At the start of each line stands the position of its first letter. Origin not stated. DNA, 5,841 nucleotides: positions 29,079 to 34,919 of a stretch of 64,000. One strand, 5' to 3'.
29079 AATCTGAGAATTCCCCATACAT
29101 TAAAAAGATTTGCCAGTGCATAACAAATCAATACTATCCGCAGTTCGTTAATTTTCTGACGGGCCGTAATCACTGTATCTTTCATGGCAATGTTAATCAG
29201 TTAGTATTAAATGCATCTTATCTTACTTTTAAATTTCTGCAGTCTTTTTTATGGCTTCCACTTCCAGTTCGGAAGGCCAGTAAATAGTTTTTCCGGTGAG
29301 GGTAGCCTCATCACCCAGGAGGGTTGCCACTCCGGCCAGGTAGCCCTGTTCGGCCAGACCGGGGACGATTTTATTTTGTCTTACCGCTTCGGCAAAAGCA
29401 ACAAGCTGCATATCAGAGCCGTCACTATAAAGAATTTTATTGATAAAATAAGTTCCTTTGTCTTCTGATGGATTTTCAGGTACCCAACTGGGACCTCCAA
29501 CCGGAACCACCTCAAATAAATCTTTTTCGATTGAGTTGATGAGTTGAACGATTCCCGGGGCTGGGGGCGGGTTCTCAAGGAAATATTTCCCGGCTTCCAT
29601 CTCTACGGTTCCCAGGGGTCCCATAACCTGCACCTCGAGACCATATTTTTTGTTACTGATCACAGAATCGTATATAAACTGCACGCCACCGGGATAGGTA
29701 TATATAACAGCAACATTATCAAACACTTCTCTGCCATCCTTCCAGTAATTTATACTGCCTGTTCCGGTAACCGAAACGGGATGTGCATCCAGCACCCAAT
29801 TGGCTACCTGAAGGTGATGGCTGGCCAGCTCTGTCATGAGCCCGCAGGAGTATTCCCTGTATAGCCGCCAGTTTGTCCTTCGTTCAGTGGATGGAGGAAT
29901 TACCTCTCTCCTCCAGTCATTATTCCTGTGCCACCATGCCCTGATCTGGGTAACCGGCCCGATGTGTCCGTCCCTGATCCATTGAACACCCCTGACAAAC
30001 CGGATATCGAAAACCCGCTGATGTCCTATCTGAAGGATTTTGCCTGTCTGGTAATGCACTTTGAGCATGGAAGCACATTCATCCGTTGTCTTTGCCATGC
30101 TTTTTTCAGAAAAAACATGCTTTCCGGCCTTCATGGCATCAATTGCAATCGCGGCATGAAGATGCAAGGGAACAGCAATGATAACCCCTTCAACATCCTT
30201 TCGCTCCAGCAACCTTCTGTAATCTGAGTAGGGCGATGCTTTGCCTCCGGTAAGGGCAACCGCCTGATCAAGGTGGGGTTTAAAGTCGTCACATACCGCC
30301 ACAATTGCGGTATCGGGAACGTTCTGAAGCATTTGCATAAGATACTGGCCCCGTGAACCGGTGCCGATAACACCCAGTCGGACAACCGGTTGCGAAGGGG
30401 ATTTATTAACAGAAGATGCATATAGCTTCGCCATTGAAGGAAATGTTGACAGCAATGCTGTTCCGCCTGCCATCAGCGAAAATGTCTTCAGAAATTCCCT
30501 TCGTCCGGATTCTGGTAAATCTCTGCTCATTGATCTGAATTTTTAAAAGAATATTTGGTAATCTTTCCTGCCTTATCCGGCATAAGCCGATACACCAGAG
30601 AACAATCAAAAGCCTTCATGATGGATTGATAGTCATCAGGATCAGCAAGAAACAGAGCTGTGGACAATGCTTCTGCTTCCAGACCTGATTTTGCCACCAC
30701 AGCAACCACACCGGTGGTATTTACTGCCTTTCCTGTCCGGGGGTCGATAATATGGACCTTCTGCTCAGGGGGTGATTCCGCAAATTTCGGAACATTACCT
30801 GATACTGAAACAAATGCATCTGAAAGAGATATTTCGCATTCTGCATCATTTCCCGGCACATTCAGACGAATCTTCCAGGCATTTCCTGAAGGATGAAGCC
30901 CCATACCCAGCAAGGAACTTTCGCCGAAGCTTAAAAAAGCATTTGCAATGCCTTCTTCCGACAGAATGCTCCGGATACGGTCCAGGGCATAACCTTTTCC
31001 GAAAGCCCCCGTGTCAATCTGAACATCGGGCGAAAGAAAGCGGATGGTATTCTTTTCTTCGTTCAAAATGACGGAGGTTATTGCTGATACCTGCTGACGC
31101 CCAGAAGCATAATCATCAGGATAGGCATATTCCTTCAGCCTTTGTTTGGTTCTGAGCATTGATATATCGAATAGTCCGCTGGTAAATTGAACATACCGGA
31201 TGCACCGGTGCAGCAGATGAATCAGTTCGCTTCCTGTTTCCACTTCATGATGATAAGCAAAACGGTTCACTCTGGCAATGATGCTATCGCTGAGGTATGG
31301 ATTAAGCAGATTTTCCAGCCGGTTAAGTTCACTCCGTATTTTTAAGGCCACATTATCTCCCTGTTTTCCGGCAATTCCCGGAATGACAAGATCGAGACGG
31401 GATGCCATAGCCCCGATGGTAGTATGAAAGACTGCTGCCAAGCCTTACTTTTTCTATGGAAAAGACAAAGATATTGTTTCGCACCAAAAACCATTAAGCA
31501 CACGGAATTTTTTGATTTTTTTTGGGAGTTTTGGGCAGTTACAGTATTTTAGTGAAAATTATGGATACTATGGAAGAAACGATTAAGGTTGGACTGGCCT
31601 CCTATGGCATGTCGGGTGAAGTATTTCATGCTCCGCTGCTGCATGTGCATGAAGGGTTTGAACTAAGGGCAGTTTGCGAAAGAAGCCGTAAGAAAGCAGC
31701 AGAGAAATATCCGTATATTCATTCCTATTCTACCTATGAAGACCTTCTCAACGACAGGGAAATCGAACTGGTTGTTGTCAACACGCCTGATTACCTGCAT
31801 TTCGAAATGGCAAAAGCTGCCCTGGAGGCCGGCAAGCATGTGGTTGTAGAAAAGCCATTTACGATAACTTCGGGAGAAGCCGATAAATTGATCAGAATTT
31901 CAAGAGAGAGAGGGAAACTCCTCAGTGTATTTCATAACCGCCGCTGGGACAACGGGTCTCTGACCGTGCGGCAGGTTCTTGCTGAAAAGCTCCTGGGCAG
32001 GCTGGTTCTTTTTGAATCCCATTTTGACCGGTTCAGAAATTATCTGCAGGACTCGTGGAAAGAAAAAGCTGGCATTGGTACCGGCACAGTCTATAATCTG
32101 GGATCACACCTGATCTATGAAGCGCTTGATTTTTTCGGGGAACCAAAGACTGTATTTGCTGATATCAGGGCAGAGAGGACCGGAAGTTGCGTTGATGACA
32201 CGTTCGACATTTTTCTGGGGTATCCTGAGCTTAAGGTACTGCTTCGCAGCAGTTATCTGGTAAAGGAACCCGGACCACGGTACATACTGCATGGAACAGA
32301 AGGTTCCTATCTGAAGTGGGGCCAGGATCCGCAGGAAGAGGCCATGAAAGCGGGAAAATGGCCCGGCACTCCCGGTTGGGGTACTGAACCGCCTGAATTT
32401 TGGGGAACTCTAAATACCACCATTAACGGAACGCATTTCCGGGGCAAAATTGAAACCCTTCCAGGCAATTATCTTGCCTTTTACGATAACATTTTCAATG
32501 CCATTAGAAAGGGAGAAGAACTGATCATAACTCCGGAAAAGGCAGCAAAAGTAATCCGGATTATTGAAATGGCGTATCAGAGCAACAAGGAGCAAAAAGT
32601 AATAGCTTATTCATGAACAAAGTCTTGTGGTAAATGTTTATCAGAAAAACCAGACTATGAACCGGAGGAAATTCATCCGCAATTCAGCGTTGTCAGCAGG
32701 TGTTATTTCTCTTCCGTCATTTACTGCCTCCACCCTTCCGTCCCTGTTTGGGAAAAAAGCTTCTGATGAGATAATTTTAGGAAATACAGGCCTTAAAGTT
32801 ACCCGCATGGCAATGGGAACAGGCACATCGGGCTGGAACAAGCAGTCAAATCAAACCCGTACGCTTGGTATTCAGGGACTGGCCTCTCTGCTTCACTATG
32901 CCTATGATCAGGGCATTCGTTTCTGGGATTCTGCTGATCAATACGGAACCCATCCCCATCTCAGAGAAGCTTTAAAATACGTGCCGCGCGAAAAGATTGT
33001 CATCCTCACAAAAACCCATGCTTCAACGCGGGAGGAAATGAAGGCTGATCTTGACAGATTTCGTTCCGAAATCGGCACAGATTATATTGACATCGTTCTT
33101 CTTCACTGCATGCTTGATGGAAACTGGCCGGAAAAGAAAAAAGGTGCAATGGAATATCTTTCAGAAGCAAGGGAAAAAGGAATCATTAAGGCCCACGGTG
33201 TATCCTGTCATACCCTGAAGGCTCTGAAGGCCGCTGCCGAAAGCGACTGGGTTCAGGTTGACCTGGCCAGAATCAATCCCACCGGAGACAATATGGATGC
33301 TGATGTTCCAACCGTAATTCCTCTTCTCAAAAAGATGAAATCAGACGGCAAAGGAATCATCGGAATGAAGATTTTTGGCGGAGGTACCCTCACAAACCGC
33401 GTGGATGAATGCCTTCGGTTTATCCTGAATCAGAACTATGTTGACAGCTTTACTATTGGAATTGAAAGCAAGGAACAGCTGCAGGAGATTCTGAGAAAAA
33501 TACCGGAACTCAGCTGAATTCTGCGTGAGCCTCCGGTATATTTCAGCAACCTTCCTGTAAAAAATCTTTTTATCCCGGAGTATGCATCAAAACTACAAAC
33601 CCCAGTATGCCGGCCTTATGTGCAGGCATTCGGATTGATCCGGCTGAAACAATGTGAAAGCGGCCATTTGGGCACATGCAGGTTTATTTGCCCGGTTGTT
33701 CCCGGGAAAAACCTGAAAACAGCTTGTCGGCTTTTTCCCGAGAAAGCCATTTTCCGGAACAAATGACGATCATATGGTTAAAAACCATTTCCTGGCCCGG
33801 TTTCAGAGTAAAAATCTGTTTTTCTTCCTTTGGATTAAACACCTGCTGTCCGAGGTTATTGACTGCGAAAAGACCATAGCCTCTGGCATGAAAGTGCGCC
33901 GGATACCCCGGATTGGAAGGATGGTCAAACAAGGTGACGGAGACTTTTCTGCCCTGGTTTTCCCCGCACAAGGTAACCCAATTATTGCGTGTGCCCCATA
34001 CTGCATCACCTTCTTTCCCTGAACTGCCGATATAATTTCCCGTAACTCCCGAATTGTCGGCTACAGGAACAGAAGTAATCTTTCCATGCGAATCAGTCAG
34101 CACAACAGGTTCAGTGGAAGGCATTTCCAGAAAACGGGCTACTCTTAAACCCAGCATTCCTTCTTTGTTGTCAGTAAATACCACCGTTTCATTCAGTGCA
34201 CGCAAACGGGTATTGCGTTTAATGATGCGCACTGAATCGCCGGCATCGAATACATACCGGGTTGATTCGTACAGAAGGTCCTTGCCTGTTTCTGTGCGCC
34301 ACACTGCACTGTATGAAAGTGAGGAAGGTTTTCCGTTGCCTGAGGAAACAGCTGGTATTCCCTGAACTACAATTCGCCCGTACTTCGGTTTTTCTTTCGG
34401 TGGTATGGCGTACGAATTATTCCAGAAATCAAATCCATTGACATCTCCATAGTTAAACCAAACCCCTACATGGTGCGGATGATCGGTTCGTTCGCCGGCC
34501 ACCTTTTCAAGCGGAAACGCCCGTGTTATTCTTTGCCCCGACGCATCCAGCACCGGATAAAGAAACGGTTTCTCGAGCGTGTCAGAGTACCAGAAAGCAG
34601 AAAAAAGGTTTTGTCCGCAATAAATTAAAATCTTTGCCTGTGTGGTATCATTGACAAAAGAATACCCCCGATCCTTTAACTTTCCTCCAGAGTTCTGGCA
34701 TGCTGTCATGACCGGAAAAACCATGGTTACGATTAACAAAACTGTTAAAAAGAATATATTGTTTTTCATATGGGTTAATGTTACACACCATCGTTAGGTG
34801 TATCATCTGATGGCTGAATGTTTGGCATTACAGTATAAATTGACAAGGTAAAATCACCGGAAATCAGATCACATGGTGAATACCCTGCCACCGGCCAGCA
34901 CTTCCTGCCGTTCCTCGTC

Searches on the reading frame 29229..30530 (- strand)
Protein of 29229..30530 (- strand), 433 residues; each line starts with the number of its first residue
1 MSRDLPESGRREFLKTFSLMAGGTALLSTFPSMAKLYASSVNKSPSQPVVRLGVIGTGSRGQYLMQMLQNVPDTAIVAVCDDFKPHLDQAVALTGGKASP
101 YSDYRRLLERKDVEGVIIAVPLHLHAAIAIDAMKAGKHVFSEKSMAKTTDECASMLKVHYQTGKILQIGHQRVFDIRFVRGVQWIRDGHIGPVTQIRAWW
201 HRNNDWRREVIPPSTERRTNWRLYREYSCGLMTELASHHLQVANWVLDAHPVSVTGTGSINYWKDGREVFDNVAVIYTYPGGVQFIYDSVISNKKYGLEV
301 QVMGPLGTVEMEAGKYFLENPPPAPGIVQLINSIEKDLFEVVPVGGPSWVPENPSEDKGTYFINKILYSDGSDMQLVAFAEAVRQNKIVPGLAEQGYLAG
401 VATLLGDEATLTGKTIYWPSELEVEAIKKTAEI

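Call 35: search_protein_families(library=pfam, proteins=[window:29229-30530:-], max_evalue=0.0001)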
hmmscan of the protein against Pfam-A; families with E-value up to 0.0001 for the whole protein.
window:29229-30530:- (433 aa): 3 families
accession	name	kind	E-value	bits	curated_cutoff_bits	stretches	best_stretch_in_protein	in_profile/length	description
PF01408.29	GFO_IDH_MocA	-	4.9e-20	72.8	24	1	51-170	2-120/120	Oxidoreductase family, NAD-binding Rossmann fold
PF22725.1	GFO_IDH_MocA_C3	-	1.2e-16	61.3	27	1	183-309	6-123/124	GFO/IDH/MocA C-terminal domain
PF02894.22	GFO_IDH_MocA_C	-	2.3e-10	41.1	22.9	1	185-398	4-198/218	Oxidoreductase family, C-terminal alpha/beta domain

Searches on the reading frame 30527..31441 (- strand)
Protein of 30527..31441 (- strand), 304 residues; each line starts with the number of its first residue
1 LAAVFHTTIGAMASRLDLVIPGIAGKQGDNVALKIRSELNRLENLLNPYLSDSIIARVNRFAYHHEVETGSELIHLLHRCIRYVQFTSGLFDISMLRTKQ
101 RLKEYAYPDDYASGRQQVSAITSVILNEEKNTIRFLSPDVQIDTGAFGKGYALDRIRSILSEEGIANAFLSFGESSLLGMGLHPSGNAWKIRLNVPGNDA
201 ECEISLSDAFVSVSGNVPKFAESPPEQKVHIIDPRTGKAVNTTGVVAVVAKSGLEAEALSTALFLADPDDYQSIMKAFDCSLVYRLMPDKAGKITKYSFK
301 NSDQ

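Call 35: search_protein_families(library=pfam, proteins=[window:30527-31441:-], max_evalue=0.0001)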
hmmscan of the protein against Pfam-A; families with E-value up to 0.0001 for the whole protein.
window:30527-31441:- (304 aa): 1 family
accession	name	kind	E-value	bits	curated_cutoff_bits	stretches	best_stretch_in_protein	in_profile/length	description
PF02424.20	ApbE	-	5.4e-42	144.6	25.6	1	31-277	13-257/266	ApbE family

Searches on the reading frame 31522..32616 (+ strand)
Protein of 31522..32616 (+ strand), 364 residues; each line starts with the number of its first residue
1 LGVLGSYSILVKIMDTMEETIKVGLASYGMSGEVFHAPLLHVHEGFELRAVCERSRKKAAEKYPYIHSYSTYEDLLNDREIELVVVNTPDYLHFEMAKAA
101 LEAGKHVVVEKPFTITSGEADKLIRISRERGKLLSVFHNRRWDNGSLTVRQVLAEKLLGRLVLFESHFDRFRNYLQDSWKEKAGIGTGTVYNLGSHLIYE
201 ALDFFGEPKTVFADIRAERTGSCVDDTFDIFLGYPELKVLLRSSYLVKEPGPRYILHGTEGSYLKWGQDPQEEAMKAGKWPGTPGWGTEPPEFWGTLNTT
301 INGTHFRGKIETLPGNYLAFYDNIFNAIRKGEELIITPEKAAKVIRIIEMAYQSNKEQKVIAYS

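Call 35: search_protein_families(library=pfam, proteins=[window:31522-32616:+], max_evalue=0.0001)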
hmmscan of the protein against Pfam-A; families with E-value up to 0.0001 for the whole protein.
window:31522-32616:+ (364 aa): 3 families
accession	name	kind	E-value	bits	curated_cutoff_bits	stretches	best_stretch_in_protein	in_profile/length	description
PF02894.22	GFO_IDH_MocA_C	-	1.2e-31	110.7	22.9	1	152-360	3-215/218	Oxidoreductase family, C-terminal alpha/beta domain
PF01408.29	GFO_IDH_MocA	-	4.7e-26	92.3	24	1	21-138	1-120/120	Oxidoreductase family, NAD-binding Rossmann fold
PF22725.1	GFO_IDH_MocA_C3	-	3.6e-21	75.9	27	1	147-263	2-123/124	GFO/IDH/MocA C-terminal domain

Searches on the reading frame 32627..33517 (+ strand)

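Call 35: search_protein_families(library=pfam, proteins=[window:32627-33517:+], max_evalue=0.0001)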
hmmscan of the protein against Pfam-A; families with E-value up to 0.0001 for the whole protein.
window:32627-33517:+ (296 aa): 1 family
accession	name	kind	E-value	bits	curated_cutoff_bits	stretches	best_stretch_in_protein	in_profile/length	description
PF00248.27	Aldo_ket_red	-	1.4e-25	90.4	24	1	63-260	2-202/291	Aldo/keto reductase family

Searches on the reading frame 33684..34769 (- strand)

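Call 3: search_protein_families(library=pfam, proteins=[window:33684-34769:-], max_evalue=0.001)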
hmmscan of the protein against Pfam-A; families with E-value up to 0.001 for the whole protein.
window:33684-34769:- (361 aa): 1 family
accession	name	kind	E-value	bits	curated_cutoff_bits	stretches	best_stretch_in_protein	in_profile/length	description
PF14100.11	DUF6807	-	5.1e-66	223.5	27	1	52-351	7-269/270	Family of unknown function (DUF6807)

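Call 4: search_protein_families(library=ncbifam, proteins=[window:33684-34769:-], max_evalue=0.001)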
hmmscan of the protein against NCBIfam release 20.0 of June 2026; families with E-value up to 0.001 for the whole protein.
window:33684-34769:- (361 aa): 0 families
